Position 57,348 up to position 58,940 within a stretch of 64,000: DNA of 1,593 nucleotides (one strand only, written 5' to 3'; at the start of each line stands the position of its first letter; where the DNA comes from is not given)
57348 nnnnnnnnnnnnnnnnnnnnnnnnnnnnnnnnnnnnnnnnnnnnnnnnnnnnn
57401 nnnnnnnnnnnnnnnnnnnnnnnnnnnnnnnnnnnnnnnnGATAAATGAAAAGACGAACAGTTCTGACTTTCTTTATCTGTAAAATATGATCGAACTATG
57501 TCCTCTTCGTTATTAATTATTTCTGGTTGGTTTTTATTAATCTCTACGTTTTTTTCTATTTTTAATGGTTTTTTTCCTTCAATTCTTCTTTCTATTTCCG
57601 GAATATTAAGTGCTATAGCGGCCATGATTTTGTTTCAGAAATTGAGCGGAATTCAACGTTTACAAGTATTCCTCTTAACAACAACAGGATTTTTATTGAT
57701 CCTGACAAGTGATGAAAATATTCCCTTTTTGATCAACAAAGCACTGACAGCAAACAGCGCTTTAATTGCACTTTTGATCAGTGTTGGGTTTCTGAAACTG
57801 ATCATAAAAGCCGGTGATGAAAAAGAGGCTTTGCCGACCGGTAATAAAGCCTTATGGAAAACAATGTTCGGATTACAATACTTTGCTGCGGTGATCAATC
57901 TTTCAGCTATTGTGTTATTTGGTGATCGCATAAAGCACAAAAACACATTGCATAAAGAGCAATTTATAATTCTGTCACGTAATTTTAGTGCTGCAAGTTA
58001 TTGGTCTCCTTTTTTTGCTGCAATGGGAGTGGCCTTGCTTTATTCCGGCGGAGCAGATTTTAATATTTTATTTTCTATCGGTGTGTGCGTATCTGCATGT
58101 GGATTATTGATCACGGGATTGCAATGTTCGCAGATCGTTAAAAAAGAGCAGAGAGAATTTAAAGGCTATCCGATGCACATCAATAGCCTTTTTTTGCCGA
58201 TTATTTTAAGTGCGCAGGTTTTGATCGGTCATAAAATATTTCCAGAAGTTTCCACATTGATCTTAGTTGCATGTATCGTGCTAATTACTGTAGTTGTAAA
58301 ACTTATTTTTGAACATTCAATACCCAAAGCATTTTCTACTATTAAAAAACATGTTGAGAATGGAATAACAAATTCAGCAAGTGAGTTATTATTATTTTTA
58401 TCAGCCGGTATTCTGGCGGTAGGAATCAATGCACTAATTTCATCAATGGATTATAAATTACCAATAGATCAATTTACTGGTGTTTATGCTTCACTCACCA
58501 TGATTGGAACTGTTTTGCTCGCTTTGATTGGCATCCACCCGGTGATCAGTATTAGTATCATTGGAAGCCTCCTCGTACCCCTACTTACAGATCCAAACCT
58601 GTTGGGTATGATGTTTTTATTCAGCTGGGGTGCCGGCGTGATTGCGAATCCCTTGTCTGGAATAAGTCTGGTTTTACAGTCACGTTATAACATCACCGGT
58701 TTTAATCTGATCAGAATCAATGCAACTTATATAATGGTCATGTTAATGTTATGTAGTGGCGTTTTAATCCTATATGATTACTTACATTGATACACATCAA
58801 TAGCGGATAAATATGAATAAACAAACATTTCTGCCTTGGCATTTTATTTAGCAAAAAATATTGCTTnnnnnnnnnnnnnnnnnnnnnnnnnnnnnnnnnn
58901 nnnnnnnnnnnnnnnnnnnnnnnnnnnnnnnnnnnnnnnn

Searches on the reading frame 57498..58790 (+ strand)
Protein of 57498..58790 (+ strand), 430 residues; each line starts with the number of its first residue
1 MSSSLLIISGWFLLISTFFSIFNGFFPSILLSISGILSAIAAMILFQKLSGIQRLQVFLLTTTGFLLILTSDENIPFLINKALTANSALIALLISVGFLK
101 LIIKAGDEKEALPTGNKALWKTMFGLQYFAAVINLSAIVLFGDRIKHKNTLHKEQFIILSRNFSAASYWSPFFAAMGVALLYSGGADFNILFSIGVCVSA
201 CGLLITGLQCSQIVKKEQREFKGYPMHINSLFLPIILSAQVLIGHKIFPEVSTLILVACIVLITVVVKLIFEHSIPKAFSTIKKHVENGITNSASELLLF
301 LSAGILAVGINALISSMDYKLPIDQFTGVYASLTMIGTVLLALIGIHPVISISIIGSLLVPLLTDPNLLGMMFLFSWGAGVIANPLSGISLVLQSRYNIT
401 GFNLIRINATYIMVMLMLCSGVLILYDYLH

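Call 4: search_protein_families(library=ncbifam, proteins=[window:57498-58790:+])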
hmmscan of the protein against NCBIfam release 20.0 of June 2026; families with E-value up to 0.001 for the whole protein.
window:57498-58790:+ (430 aa): 0 families

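Call 5: search_protein_families(library=pfam, proteins=[window:57498-58790:+])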
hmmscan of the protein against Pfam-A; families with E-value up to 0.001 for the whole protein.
window:57498-58790:+ (430 aa): 0 families

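Call 29: search_protein_families(library=pfam, proteins=[window:57498-58790:+], max_evalue=10)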
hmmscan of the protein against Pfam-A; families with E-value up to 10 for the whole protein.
window:57498-58790:+ (430 aa): 0 families

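Call 30: find_homologous_proteins(query=window:57498-58790:+, max_evalue=0.001)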
Query window:57498-58790:+ (430 aa): 174 proteins with E <= 0.001 among 8000 candidates; the best 120 are listed.
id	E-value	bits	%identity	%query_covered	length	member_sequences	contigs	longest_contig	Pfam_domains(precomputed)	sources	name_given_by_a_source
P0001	4.2e-265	897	100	100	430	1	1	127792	-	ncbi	ncbi:MAG: hypothetical protein AB8D52_09790 [Gammaproteobacteria bacterium]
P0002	1.3e-207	708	78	100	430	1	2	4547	-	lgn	-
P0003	1.8e-180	619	67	100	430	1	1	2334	-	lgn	-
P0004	1.2e-138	481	57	98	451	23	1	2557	-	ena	-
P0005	2.3e-137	477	56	98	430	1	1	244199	-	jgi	jgi:hypothetical protein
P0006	7.9e-136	472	56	99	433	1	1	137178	-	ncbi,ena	-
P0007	1.5e-129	451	52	94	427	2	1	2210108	-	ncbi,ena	-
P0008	7.1e-124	432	51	95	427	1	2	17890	-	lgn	-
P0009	2.6e-120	420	52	94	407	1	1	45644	-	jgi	-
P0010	2.2e-110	388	47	98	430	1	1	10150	-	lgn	-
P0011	2.8e-109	384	46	98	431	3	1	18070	-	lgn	-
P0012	2.1e-108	381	53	83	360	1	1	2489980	-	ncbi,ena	-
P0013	4.8e-98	347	46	92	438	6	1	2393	-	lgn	-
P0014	9.7e-83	297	38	98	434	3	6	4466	-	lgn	-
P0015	1.2e-81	293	38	98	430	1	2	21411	-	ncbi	-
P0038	5.2e-76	275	37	100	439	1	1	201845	-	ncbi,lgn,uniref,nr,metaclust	ncbi:hypothetical protein [Marinobacterium jannaschii]|uniref:hypothetical protein n=1 Tax=Marinobac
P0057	1.4e-73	267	35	100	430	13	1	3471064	-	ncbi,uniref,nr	ncbi:hypothetical protein [Vibrio gazogenes]|uniref:Uncharacterized protein n=1 Tax=Vibrio gazogenes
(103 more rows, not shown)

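Call 31: find_encoding_contigs(protein=P0001, flank=10000, max_places=3)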
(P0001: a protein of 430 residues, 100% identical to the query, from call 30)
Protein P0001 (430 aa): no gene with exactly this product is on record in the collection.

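Call 33: find_encoding_contigs(protein=P0002, flank=10000, max_places=3)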
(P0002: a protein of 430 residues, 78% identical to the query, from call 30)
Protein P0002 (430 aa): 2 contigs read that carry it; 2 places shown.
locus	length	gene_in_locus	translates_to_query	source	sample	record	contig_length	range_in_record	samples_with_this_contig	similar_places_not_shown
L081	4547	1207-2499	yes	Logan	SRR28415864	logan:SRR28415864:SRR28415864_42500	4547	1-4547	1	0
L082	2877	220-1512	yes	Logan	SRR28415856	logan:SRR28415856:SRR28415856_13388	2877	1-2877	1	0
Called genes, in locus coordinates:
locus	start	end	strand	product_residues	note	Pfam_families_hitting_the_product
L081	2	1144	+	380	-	?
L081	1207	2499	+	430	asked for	-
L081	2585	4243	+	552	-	PF06505:XylR_N, PF02830:V4R, PF00158:Sigma54_activat, PF14532:Sigma54_activ_2, PF07724:AAA_2 (weak), PF07728:AAA_5, PF25601:AAA_lid_14, PF02954:HTH_8, +1 more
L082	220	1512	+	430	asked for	-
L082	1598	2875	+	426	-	?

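Call 39: find_encoding_contigs(protein=P0005, flank=10000, max_places=2)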
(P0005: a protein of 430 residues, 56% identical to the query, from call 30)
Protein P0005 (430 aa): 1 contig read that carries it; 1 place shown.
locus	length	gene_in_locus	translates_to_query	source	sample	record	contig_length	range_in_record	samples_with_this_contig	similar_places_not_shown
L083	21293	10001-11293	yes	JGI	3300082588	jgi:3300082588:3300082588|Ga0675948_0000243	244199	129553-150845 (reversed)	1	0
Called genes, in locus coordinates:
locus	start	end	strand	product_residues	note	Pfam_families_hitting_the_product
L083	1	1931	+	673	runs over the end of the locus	PF00270:DEAD (faint), PF04851:ResIII (weak), PF17757:UvrB_inter, PF27431:UvrB_3rd, PF00271:Helicase_C, PF12344:UvrB, PF02151:UVR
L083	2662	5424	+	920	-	-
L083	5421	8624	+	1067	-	-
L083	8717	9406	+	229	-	-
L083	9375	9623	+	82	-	-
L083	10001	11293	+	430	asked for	-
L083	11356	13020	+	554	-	PF06505:XylR_N, PF02830:V4R, PF00158:Sigma54_activat, PF14532:Sigma54_activ_2, PF07724:AAA_2 (weak), PF07728:AAA_5, PF25601:AAA_lid_14, PF02954:HTH_8, +1 more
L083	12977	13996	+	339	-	PF08240:ADH_N, PF00107:ADH_zinc_N, PF13602:ADH_zinc_N_2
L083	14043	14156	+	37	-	-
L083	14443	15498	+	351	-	PF00296:Bac_luciferase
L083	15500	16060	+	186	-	PF03992:ABM (weak), PF27539:Y2318_C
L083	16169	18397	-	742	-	PF12838:Fer4_7 (weak)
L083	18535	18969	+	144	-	PF07876:Dabb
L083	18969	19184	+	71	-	-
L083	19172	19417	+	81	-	PF06099:Phenol_hyd_sub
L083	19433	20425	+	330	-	PF02332:Phenol_Hydrox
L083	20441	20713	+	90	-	PF02406:MmoB_DmpM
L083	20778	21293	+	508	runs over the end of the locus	PF02332:Phenol_Hydrox, PF04945:YHS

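Call 40: find_encoding_contigs(protein=P0038, flank=6000, max_places=2)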
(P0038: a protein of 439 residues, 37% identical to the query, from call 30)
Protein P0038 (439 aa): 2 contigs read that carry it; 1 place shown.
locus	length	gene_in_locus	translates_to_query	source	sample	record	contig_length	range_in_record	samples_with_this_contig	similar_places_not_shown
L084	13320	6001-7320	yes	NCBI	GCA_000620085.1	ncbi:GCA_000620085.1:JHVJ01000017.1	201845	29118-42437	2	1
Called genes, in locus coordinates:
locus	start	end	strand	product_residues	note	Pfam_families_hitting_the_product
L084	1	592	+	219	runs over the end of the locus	PF04290:DctQ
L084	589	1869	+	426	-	PF06808:DctM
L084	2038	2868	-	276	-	PF04378:RsmJ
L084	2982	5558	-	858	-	PF02861:Clp_N, PF23569:NBD_SMAX1 (weak), PF00004:AAA, PF17871:AAA_lid_9, PF00004:AAA, PF07724:AAA_2, PF07728:AAA_5, PF10431:ClpB_D2-small, +9 more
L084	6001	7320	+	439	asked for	-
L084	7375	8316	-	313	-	PF02743:dCache_1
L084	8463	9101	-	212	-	PF01427:Peptidase_M15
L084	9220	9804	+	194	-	PF01381:HTH_3, PF12844:HTH_19 (weak), PF13560:HTH_31, PF07883:Cupin_2 (weak)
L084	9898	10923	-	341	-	PF08240:ADH_N, PF13602:ADH_zinc_N_2 (faint), PF16912:Glu_dehyd_C, PF00107:ADH_zinc_N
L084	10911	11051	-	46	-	-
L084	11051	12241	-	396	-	PF00155:Aminotran_1_2, PF00266:Aminotran_5 (weak)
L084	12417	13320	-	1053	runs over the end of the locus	PF02811:PHP, PF07733:DNA_pol3_alpha, PF17657:DNA_pol3_finger, PF14579:HHH_6, PF01336:tRNA_anti-codon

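Call 41: find_encoding_contigs(protein=P0057, flank=6000, max_places=2)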
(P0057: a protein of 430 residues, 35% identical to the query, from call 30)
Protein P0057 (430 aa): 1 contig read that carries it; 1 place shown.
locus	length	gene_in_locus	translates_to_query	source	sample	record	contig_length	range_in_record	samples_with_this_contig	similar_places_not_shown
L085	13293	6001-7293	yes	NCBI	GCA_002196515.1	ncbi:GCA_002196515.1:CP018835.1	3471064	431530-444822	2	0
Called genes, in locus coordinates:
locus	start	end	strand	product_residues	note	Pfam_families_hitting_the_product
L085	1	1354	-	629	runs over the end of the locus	PF02743:dCache_1, PF22673:MCP-like_PDC_1, PF00672:HAMP, PF00015:MCPsignal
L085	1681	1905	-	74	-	-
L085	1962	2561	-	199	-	PF03886:ABC_trans_aux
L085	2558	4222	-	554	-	PF02470:MlaD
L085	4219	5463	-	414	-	PF04403:PqiA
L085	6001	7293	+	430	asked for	-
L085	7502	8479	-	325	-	PF02685:Glucokinase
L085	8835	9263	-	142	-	PF00903:Glyoxalase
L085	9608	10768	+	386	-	PF00155:Aminotran_1_2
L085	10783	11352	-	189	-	PF02283:CobU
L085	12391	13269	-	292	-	PF05168:HEPN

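Call 60: predict_structure(alignment_id=A3)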
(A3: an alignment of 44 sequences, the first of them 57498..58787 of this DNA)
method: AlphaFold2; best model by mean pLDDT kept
length: 430 residues; sequences in the alignment: 44
mean_pLDDT: 90.7   pTM: 0.87
mean pLDDT of the five models: 90.7, 90.1, 89.2, 88.4, 88.2
residues with pLDDT >= 90: 272; 70-90: 153; 50-70: 5; < 50: 0
segments of 3 or more residues with pLDDT < 50: none
pLDDT, mean of each block of 10 residues (from residue 1): 92 97 94 96 92 90 95 92 92 90 75 92 91 86 82 92 94 86 89 96 97 93 86 87 91 92 95 95 93 88 91 84 85 96 89 84 84 96 90 87 92 98 96
secondary structure, 60 per line:
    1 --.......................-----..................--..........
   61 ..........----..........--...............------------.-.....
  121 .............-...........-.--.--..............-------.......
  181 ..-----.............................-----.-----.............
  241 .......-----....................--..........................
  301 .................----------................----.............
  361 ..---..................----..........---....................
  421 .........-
elements in order: H3-25 H31-48 H51-70 H75-84 H87-101 H116-133 H135-145 H153-166 H174-182 H188-216 H228-247 H253-272 H275-317 H328-343 H348-362 H366-383 H388-397 H401-429

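Call 62: fold_search(model_id=the predicted structure, library=pdb)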
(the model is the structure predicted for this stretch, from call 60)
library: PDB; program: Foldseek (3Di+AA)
matches with E <= 10: 361; with E <= 0.001: 10
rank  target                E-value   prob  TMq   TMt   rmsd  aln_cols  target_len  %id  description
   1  9pym_A                5.9e-06  1.00  0.55  0.42   8.3       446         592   15  Cryo-EM structure of the isethionate TRAP transporter IseQM from Oleidesulfovibrio alaskensis with bound isethionate (released 2025-11-12)
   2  8thi_A                2.0e-05  1.00  0.48  0.36  13.9       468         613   13  Cryo-EM structure of the Tripartite ATP-independent Periplasmic (TRAP) transporter SiaQM from Haemophilus influenzae ( (released 2023-11-22)
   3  8y4w_A                2.9e-05  1.00  0.48  0.36  13.5       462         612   12  Sialic acid bound form of Tripartite ATP-independent Periplasmic (TRAP) transporter from Fusobacterium nucleatum. (released 2024-12-11)
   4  9a59_A                9.3e-05  1.00  0.38  0.36  14.6       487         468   15  Integrative model of MLEN-METQ by crosslinking MS and deep learning (released 2024-09-18)
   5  8thi_B                1.2e-04  1.00  0.47  0.35  14.3       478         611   11  Cryo-EM structure of the Tripartite ATP-independent Periplasmic (TRAP) transporter SiaQM from Haemophilus influenzae ( (released 2023-11-22)
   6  6okz_B                1.8e-04  1.00  0.55  0.54  11.3       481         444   11  Structure of VcINDY bound to Fumarate (released 2020-10-28)
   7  4r0c_C                4.1e-04  1.00  0.41  0.38  14.0       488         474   14  Crystal structure of the Alcanivorax borkumensis YdaH transporter reveals an unusual topology (released 2015-04-29)
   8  7qe5_A                6.0e-04  1.00  0.49  0.37   8.9       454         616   11  Structure of the membrane domains of the sialic acid TRAP transporter HiSiaQM from Haemophilus influenzae (released 2022-07-27)
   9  10tp_A                7.1e-04  1.00  0.51  0.51  11.8       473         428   12  ArsB from L. ferriphilum in inward-facing state (parallel dimer) (released 2026-03-11)
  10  4f35_C                7.7e-04  1.00  0.52  0.52  11.2       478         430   12  Crystal Structure of a bacterial dicarboxylate/sodium symporter (released 2012-10-24)
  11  4r0c_B                1.1e-03  1.00  0.47  0.44   7.4       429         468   15  Crystal structure of the Alcanivorax borkumensis YdaH transporter reveals an unusual topology (released 2015-04-29)
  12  8uvb_A                1.3e-03  1.00  0.46  0.44  12.7       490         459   11  Structure of NaCT-PF4a complex (released 2024-12-25)
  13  4r0c_D                1.5e-03  1.00  0.38  0.35  14.4       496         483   15  Crystal structure of the Alcanivorax borkumensis YdaH transporter reveals an unusual topology (released 2015-04-29)
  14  4r0c_A                1.6e-03  1.00  0.41  0.37  13.3       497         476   14  Crystal structure of the Alcanivorax borkumensis YdaH transporter reveals an unusual topology (released 2015-04-29)
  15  6okz_A                1.7e-03  1.00  0.54  0.53  11.6       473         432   11  Structure of VcINDY bound to Fumarate (released 2020-10-28)
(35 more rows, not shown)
